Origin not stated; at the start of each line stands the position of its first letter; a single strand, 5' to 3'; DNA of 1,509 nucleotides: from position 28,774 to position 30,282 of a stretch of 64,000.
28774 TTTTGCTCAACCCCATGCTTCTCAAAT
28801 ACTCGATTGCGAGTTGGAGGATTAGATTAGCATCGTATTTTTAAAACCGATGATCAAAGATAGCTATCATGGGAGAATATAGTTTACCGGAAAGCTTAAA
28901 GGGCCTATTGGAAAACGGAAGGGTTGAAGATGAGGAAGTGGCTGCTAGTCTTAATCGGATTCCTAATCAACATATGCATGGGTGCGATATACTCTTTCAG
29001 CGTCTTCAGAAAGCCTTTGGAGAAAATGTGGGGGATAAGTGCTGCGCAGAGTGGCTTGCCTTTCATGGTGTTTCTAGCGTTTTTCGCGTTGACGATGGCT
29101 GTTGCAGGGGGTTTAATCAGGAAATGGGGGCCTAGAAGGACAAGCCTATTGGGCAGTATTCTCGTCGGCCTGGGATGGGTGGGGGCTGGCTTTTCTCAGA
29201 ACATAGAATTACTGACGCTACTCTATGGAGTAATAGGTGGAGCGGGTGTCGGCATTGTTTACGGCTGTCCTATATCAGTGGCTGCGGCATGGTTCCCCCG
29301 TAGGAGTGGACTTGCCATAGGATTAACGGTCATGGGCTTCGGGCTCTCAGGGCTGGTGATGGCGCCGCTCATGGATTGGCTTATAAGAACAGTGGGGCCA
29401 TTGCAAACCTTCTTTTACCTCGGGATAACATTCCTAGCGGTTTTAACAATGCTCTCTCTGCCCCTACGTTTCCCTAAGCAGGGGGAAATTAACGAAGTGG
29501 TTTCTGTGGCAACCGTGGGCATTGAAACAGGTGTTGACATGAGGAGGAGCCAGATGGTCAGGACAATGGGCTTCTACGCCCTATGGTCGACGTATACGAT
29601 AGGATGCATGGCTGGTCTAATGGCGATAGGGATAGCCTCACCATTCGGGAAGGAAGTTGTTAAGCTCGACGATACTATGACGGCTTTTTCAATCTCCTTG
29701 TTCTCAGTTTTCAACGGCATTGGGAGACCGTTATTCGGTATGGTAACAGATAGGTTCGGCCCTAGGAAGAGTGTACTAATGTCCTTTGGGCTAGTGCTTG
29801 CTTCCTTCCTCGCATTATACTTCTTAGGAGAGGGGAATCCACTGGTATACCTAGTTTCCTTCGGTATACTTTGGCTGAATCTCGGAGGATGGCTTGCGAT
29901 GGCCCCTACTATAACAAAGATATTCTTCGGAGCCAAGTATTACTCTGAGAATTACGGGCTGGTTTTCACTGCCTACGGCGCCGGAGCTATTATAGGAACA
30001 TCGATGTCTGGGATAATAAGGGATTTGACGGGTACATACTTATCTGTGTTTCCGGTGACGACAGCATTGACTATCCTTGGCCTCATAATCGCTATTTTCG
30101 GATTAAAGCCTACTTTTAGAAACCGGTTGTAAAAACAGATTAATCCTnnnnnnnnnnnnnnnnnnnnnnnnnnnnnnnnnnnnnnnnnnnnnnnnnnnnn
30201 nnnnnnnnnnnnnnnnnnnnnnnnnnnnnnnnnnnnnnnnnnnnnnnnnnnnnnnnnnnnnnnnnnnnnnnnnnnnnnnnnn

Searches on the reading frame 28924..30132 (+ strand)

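Call 49: search_protein_families(library=pfam, proteins=[window:28924-30132:+], max_evalue=0.00001)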
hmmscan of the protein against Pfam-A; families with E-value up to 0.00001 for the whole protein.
window:28924-30132:+ (402 aa): 1 family
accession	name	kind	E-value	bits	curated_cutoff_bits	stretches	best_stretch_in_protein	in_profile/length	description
PF07690.21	MFS_1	-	9e-37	127.2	33.4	2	12-358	4-346/347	Major Facilitator Superfamily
